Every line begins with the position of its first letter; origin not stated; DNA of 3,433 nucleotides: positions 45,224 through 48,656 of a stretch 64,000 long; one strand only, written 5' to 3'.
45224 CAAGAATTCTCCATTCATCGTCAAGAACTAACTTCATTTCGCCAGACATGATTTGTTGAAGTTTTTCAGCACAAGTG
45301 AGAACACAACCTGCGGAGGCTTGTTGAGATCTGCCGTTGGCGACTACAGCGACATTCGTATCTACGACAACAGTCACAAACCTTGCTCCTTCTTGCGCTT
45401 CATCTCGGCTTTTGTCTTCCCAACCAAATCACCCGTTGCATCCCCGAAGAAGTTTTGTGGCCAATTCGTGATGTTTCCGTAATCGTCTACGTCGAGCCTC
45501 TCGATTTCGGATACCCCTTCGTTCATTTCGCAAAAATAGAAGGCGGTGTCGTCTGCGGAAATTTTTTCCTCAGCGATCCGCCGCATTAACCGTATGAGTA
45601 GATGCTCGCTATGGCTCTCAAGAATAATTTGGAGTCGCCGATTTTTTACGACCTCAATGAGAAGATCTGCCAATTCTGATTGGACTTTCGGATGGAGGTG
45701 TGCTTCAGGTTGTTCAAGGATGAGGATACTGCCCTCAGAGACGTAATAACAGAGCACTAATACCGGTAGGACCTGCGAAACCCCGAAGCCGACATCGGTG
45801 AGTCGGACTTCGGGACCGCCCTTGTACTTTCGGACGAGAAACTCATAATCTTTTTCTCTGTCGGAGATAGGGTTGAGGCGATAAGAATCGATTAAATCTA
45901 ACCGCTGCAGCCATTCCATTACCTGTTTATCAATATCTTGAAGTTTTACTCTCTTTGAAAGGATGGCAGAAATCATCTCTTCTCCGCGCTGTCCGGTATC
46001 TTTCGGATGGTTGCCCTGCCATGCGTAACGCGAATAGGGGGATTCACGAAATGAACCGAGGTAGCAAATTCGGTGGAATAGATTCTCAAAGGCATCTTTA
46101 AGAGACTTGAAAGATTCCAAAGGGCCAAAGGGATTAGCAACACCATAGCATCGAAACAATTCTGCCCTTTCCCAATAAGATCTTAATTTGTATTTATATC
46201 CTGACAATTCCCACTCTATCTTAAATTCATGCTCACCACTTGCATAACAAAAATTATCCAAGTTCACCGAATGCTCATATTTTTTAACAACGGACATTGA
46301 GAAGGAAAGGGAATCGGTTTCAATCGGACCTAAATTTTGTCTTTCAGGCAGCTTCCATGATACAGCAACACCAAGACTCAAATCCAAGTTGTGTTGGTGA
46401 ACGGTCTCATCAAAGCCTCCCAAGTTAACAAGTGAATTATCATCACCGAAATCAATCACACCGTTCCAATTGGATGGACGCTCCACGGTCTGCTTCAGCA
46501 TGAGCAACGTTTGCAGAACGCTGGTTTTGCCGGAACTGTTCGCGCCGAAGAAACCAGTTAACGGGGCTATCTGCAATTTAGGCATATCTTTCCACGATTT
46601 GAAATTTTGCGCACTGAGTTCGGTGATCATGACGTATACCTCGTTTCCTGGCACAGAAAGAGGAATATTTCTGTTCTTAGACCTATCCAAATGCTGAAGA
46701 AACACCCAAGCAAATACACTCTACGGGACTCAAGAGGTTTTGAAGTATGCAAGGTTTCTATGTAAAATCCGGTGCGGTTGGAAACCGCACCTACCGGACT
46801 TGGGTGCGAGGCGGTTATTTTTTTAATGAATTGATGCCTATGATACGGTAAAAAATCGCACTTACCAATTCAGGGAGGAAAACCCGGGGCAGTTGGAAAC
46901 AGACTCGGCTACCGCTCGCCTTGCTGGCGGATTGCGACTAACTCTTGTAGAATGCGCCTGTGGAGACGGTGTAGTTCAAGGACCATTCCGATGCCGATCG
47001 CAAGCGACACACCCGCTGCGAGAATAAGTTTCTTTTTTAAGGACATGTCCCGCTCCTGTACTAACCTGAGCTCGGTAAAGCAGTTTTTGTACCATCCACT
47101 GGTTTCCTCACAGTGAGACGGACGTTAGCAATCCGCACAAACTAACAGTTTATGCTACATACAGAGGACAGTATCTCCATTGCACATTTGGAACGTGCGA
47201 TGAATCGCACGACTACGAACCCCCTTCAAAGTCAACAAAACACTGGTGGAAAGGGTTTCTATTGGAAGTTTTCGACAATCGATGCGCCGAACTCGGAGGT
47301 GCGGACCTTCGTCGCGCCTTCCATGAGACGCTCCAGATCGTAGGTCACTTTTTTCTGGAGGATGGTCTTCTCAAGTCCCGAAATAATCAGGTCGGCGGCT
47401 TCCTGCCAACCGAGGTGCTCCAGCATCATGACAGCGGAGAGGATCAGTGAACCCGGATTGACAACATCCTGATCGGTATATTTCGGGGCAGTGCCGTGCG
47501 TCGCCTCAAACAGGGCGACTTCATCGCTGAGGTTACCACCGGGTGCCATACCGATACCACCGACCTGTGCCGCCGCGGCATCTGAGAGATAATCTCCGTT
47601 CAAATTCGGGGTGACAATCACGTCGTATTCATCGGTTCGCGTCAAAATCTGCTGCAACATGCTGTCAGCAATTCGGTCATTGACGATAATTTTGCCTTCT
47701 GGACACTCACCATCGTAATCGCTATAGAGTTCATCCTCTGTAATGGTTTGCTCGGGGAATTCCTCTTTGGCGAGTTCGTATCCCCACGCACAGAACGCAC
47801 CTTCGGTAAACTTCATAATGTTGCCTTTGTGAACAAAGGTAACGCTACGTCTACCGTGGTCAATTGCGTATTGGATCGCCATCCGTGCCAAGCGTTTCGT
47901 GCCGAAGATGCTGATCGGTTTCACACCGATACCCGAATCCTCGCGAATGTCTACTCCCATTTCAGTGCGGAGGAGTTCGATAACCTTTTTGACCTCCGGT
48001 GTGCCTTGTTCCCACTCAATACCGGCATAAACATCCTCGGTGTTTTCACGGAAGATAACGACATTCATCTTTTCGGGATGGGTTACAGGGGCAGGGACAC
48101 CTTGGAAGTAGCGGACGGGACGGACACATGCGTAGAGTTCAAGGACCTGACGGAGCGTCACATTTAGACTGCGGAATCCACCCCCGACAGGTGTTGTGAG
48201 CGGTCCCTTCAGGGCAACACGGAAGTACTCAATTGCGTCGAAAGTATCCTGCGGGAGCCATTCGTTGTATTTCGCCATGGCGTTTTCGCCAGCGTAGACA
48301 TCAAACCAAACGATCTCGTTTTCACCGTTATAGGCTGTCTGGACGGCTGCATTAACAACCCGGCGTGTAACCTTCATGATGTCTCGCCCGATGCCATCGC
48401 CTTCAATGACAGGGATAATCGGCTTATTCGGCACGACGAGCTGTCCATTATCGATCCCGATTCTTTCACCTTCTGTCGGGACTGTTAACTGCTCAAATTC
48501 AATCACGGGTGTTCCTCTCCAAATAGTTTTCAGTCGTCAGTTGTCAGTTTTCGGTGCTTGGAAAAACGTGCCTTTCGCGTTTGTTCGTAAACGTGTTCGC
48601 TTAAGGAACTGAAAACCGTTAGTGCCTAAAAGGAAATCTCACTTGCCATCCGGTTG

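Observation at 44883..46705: Candidate undescribed two-gene defense module: OLD/ABC-type ATPase overlapping a PIN-like nuclease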

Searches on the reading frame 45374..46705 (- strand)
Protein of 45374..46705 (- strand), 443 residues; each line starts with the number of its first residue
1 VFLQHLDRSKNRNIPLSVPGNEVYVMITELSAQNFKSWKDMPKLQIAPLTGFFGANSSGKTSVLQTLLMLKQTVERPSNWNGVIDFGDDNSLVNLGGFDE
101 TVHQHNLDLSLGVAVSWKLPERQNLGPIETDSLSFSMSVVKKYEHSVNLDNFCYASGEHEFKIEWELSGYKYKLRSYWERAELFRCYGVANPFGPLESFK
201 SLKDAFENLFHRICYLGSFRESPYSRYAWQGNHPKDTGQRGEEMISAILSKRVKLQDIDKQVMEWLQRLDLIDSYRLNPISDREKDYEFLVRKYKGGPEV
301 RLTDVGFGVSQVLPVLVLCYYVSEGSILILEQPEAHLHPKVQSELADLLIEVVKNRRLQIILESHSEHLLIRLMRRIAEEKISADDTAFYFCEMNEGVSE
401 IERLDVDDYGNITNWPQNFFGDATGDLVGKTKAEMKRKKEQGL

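Call 3: search_protein_families(library=pfam, proteins=[window:45374-46705:-], max_evalue=0.1)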
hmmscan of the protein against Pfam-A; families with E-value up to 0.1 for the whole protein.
window:45374-46705:- (443 aa): 6 families
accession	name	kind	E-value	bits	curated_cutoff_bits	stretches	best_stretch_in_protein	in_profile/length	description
PF13175.12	AAA_15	-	7.6e-28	98.6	32.1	2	241-369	239-373/374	AAA ATPase domain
PF13304.12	AAA_21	-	1.4e-23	84.8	27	2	290-370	223-303/304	AAA domain, putative AbiEii toxin, Type IV TA system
PF12476.13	DUF3696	-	2.5e-13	50.5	22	1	382-427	1-49/52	Protein of unknown function (DUF3696)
PF02463.25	SMC_N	-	0.00028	20.8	40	1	26-86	1-67/220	RecF/RecN/SMC N terminal domain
PF13476.12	AAA_23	-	0.0043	18.1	27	1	30-69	2-41/201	AAA domain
PF11398.14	DUF2813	-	0.088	12.6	21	0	327-349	286-308/372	Protein of unknown function (DUF2813)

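Call 4: search_protein_families(library=padloc, proteins=[window:45374-46705:-], max_evalue=1)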
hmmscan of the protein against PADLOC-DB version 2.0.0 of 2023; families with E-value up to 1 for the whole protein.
window:45374-46705:- (443 aa): 135 families (the best 25 are shown)
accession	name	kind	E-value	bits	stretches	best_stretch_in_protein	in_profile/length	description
PDLC04148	HEC-03B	-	1.3e-112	375.2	2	201-440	204-454/458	-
PDLC03878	NsnB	-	7.7e-65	217.9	1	26-427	1-339/345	-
PDLC04707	PDC-M55A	-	1.5e-54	183.6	1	27-438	3-417/421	-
PDLC02979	AriA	-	1.5e-29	102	2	242-369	239-372/373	-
PDLC02980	AriA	-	1.7e-23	82.1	2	279-370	212-303/304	-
PDLC02335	AbiLi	-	1.1e-19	68.7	1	20-405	43-263/326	AbiLi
PDLC04392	PDC-M07A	-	1.1e-17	62.2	2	26-116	1-89/432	-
PDLC04393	PDC-M07A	-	2.6e-15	54.3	2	26-119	1-92/435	-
PDLC04179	HEC-01A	-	6.5e-15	53.2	2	308-411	343-444/459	-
PDLC04391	PDC-M07A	-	6.8e-15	53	2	26-118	1-90/412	-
PDLC04177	HEC-01A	-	2.6e-14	51.1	2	241-409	216-370/393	-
PDLC04176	HEC-01A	-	5.5e-14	50.3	2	245-370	196-321/371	-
PDLC04214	HEC-02A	-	3.2e-13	47.7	2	311-381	224-292/338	-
PDLC04135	mad3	-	4.1e-13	47.6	2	241-372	204-329/374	mads_3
PDLC00077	GajA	-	1.5e-12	44.9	2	252-369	246-379/616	AAA ATPase domain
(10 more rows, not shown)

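Call 5: search_protein_families(library=ncbifam, proteins=[window:45374-46705:-], max_evalue=1)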
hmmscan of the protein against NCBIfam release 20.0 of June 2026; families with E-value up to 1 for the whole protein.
window:45374-46705:- (443 aa): 23 families
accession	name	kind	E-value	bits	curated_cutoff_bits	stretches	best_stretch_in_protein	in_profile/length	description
NF047739.1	antiphage_MADS3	equivalog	2.6e-13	49.9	420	2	26-124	1-96/427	methylation-associated defense system AAA family ATPase MAD3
NF041760.1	PtuA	equivalog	1.3e-05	24.3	500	2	325-370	378-420/524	retron Ec78 anti-phage system effector ATPase PtuA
NF010158.0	PRK13637.1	equivalog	0.00012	21.3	390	1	324-377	162-215/287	energy-coupling factor transporter ATPase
NF038234.1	retron_eff_Eco8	equivalog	0.00044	19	250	1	327-405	275-354/679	retron Eco8 family effector endonuclease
TIGR00611.2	recf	equivalog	0.00045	19.5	172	1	27-89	1-64/339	DNA replication/repair protein RecF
NF010157.0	PRK13636.1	equivalog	0.00065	19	463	1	320-366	155-201/285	cobalt transporter ATP-binding subunit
TIGR04521.1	ECF_ATPase_2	equivalog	0.0014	17.7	330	1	324-377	162-215/279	energy-coupling factor transporter ATPase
TIGR04435.1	restrict_AAA_1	hypoth_equivalog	0.0014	17.4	300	1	300-366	393-466/568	restriction system-associated AAA family ATPase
NF008039.0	PRK10771.1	equivalog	0.0016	17.9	298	1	321-376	144-199/234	thiamine ABC transporter ATP-binding protein ThiQ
NF008449.1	PRK11300.1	equivalog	0.0024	17.2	362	1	321-377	168-224/255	high-affinity branched-chain amino acid ABC transporter ATP-binding protein LivG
NF010155.0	PRK13634.1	equivalog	0.0032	16.8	413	1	324-366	163-205/290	energy-coupling factor ABC transporter ATP-binding protein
NF047544.1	AdhsnLsa30Lept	equivalog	0.0076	15.4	500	1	53-129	26-103/292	laminin/fibronectin-binding adhesin Lsa30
NF053563.1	Rkd4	equivalog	0.0092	14.1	860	1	26-66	2-42/747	arcadin-4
NF047565.1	PSM_export_PmtA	equivalog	0.013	14.8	350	0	49-71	29-51/282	phenol-soluble modulin export ABC transporter ATP-binding protein PmtA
TIGR03410.1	urea_trans_UrtE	equivalog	0.018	14.5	285.8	0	322-367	147-192/230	urea ABC transporter ATP-binding subunit UrtE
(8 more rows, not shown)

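Call 37: search_solved_structures(query=window:45374-46630:-, max_evalue=0.01)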
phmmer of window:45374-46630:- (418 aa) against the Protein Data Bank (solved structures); distinct sequences matched with E-value up to 0.01: 1.
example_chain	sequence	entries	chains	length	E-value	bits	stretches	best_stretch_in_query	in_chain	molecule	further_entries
6p74_A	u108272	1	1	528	2.9e-06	29.9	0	281-342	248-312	Putative ATP-dependent endonuclease of the OLD family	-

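Call 51: search_dna_similar(query=window:45374-46630:-, collection=plasmids, mode=protein, max_rows=15, max_evalue=1e-10)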
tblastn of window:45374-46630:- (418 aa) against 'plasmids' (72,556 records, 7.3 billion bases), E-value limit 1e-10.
Records with a match: 62; places in all: 63; records where one place covers at least 80% of the query: 27.
Best place of each record, by identity: <60% 62.
By first word of the organism name: Bacillus 8; Aeromonas 6; Acinetobacter 5; Klebsiella 4; Campylobacter 3; Azotobacter 2; Rhodococcus 2; Paracoccus 2; Leclercia 2; Planococcus 2; and 23 more.
By predicted mobility (MOB-suite, as given by PLSDB): non-mobilizable 30; conjugative 17; mobilizable 15.
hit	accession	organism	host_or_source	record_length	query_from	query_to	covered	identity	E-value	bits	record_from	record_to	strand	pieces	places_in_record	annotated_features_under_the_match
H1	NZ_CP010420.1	Azotobacter chroococcum NCIMB 8003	cell culture,soil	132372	1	416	100%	36.4%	3e-86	294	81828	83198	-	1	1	DUF3696 domain-containing protein | DEAD/DEAH box helicase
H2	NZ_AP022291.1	Aeromonas veronii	-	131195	1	415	99%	36.2%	1e-85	292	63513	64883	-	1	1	DUF3696 domain-containing protein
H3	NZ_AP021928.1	Aeromonas caviae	-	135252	1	415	99%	36.2%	1e-85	292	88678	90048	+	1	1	DUF3696 domain-containing protein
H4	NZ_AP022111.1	Aeromonas caviae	-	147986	1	415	99%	36.2%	1e-85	292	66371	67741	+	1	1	DUF3696 domain-containing protein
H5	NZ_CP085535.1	Aeromonas salmonicida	Brook charr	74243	1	415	99%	36.2%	7e-85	290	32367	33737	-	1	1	DUF3696 domain-containing protein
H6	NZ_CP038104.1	Aeromonas salmonicida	Salvelinus fontinalis,whole organism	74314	1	415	99%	36.2%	7e-85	290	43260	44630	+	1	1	DUF3696 domain-containing protein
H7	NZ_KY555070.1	Aeromonas salmonicida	-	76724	1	415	99%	36.2%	7e-85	290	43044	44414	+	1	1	DUF3696 domain-containing protein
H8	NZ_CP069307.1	Rhodococcus aetherivorans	monoisolate,Minnesota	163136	1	403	96%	36.8%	7e-70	246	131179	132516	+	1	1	DUF3696 domain-containing protein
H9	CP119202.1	Acinetobacter soli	Homo sapiens,blood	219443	1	381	91%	31.7%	2e-39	157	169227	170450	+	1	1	AAA family ATPase | DUF3696 domain-containing protein | hypothetical protein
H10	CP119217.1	Acinetobacter soli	Homo sapiens,blood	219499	1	381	91%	31.7%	2e-39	157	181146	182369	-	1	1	AAA family ATPase | DUF3696 domain-containing protein | hypothetical protein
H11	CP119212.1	Acinetobacter soli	Homo sapiens,blood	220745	1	381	91%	31.7%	2e-39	157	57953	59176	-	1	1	AAA family ATPase | DUF3696 domain-containing protein | hypothetical protein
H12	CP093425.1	Bacillus pacificus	cell culture,sufu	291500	19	414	95%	27.9%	3e-29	128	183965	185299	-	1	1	DUF3696 domain-containing protein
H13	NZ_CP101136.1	Bacillus paranthracis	single cell,soil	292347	19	414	95%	27.9%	3e-29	128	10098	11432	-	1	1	DUF3696 domain-containing protein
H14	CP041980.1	Bacillus paranthracis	Homo sapiens,stool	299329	19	414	95%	27.9%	3e-29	128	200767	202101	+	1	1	DUF3696 domain-containing protein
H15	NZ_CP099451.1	Bacillus pacificus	chicken,assembly Genome,intestine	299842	19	414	95%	27.9%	3e-29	128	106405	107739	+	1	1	DUF3696 domain-containing protein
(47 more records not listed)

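Call 53: get_annotated_region(hit=H1, flank=7000)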
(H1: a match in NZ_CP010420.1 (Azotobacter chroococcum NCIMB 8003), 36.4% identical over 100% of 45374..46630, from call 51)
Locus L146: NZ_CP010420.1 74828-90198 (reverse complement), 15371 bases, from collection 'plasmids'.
description: Azotobacter chroococcum NCIMB 8003 plasmid pAcX50e, complete sequence
organism: Azotobacter chroococcum NCIMB 8003 (NCBI taxid 1328314)
taxonomy: Bacteria; Pseudomonadota; Gammaproteobacteria; Pseudomonadales; Pseudomonadaceae; Azotobacter; Azotobacter chroococcum; Azotobacter chroococcum NCIMB 8003
host: -; source: cell culture,soil; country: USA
typing (MOB-suite, as given by PLSDB): mobilizable; replicon rep_cluster_1301; relaxase MOBH
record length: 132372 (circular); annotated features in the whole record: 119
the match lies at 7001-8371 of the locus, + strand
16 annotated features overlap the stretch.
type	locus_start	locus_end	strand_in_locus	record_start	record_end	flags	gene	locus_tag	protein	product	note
CDS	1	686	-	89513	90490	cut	-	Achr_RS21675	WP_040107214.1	ParM/StbA family protein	GO:0030541 - plasmid partitioning [Evidence IEA]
CDS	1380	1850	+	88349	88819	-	mobI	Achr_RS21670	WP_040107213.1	conjugative transfer protein MobI(A/C)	-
CDS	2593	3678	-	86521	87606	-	-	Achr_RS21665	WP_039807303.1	IS5 family transposase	-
CDS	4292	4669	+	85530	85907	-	-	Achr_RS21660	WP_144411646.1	hypothetical protein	-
CDS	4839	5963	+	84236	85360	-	-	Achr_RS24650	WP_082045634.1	DUF3800 domain-containing protein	-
CDS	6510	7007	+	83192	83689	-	-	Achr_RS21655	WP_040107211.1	DEAD/DEAH box helicase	-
CDS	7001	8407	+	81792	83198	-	-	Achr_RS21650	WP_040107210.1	DUF3696 domain-containing protein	-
CDS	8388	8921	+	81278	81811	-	-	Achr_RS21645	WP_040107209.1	hypothetical protein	-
CDS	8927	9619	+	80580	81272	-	-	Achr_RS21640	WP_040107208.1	RNA ligase family protein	-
CDS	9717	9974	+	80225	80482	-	-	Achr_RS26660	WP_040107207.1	hypothetical protein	-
CDS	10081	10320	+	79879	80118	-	-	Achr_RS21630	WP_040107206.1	hypothetical protein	-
CDS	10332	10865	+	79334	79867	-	-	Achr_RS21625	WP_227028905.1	hypothetical protein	-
CDS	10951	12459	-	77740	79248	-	-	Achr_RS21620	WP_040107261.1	3'-5' exonuclease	-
CDS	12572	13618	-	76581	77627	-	-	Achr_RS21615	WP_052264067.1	MBL fold metallo-hydrolase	-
CDS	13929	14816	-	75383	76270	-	-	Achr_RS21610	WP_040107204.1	alpha/beta hydrolase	-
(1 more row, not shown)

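Call 54: get_annotated_region(hit=H2, flank=7000)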
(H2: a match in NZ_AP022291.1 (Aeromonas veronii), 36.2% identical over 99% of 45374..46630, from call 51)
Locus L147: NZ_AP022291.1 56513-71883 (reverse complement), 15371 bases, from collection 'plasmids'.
description: Aeromonas veronii strain WP9-W18-ESBL-04 plasmid pWP9-W18-ESBL-04_1, complete sequence
organism: Aeromonas veronii (NCBI taxid 654)
taxonomy: Bacteria; Pseudomonadota; Gammaproteobacteria; Aeromonadales; Aeromonadaceae; Aeromonas; Aeromonas veronii
host: -; source: -; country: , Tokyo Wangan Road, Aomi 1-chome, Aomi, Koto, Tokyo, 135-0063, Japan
typing (MOB-suite, as given by PLSDB): conjugative; replicon rep_cluster_1169; relaxase MOBF; mating-pair formation MPF_F
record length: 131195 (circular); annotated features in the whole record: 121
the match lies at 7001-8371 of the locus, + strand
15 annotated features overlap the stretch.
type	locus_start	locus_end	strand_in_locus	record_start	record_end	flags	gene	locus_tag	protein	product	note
CDS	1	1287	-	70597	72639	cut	-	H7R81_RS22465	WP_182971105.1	DUF3560 domain-containing protein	-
CDS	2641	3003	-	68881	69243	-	-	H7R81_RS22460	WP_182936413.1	DNA repair protein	-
CDS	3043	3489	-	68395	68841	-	radC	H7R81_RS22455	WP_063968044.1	DNA repair protein RadC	GO:0006281 - DNA repair [Evidence IEA]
CDS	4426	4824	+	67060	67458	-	-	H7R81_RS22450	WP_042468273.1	DUF6088 family protein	-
CDS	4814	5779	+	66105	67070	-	-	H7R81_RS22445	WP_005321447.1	nucleotidyl transferase AbiEii/AbiGii toxin family protein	-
CDS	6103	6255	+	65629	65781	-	-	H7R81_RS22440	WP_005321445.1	Hok/Gef family protein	-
CDS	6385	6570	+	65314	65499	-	-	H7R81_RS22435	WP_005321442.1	hypothetical protein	-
CDS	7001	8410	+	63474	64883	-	-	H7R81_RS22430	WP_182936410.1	DUF3696 domain-containing protein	-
CDS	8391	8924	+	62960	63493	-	-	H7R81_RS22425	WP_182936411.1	hypothetical protein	-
CDS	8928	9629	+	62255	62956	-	-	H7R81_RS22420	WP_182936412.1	RNA ligase family protein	-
CDS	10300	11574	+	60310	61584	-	-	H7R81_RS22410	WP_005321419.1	metallophosphoesterase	-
CDS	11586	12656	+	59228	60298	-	-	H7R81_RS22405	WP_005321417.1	GTPase-associated system all-helical protein GASH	-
CDS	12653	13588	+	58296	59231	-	-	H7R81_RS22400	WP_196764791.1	hypothetical protein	-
CDS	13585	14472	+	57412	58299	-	-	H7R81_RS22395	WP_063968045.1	hypothetical protein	-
CDS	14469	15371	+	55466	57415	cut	-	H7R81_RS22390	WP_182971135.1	hypothetical protein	-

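Call 56: search_protein_families(library=padloc, proteins=[L146:7001-8407:+, L146:8388-8921:+, L146:8927-9619:+, L147:8391-8924:+], max_evalue=0.001)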
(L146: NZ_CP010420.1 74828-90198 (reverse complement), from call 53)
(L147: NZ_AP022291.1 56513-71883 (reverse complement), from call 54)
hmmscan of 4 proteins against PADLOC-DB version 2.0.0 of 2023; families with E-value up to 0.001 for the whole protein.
L146:7001-8407:+ (468 aa): 74 families (the best 25 are shown)
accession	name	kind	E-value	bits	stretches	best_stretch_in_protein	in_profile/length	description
PDLC04148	HEC-03B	-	2.7e-132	440.1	1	1-457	1-455/458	-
PDLC03878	NsnB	-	7.1e-55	185.1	1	1-440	1-336/345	-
PDLC04707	PDC-M55A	-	4.9e-54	181.9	1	2-455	3-418/421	-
PDLC02979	AriA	-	4.3e-24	84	2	282-386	274-373/373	-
PDLC02980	AriA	-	2.2e-15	55.4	1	309-387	232-304/304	-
PDLC02335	AbiLi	-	2.5e-12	44.5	1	1-420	49-262/326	AbiLi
PDLC00077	GajA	-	8e-12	42.5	2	337-388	336-382/616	AAA ATPase domain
PDLC04177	HEC-01A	-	8.5e-12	42.8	2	334-398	296-351/393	-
PDLC04178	HEC-01A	-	2.9e-11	41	2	2-38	9-44/399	-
PDLC00071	GajA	-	3.6e-11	40.6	1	340-388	279-324/588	AAA ATPase domain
PDLC04179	HEC-01A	-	6.3e-11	40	1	1-38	1-37/459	-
PDLC00096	GajA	-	1.3e-10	38.6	1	340-385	294-336/630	AAA ATPase domain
PDLC00063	GajA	-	1.3e-10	38.5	1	337-389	347-403/679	AAA ATPase domain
PDLC00093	GajA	-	2.6e-10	37.6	1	334-388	381-438/736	AAA ATPase domain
PDLC04184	HEC-01A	-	3.6e-10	37.4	1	1-38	1-37/464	-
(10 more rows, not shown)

L146:8388-8921:+ (177 aa): 1 family
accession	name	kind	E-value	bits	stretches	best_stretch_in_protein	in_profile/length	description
PDLC04147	HEC-03A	-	9.2e-28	95.3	1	3-162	2-157/159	-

L146:8927-9619:+ (230 aa): 0 families

L147:8391-8924:+ (177 aa): 1 family
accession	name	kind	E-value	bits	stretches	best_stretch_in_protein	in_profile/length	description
PDLC04147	HEC-03A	-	2.1e-24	84.4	1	2-160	1-156/159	-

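Call 74: search_protein_families(library=pfam, proteins=[L146:8927-9619:+], max_evalue=0.001)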
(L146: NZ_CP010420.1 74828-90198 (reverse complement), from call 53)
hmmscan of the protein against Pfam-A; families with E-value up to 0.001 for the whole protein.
L146:8927-9619:+ (230 aa): 1 family
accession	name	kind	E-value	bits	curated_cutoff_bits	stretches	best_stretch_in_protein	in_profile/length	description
PF09414.15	RNA_ligase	-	9.1e-31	107.7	27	1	39-201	2-170/171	RNA ligase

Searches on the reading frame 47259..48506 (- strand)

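Call 3: search_protein_families(library=pfam, proteins=[window:47259-48506:-], max_evalue=0.1)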
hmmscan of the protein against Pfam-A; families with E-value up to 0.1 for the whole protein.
window:47259-48506:- (415 aa): 1 family
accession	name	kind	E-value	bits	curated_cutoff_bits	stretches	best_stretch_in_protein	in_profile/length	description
PF00180.25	Iso_dh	-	3.3e-90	303.3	27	1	31-409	2-347/348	Isocitrate/isopropylmalate dehydrogenase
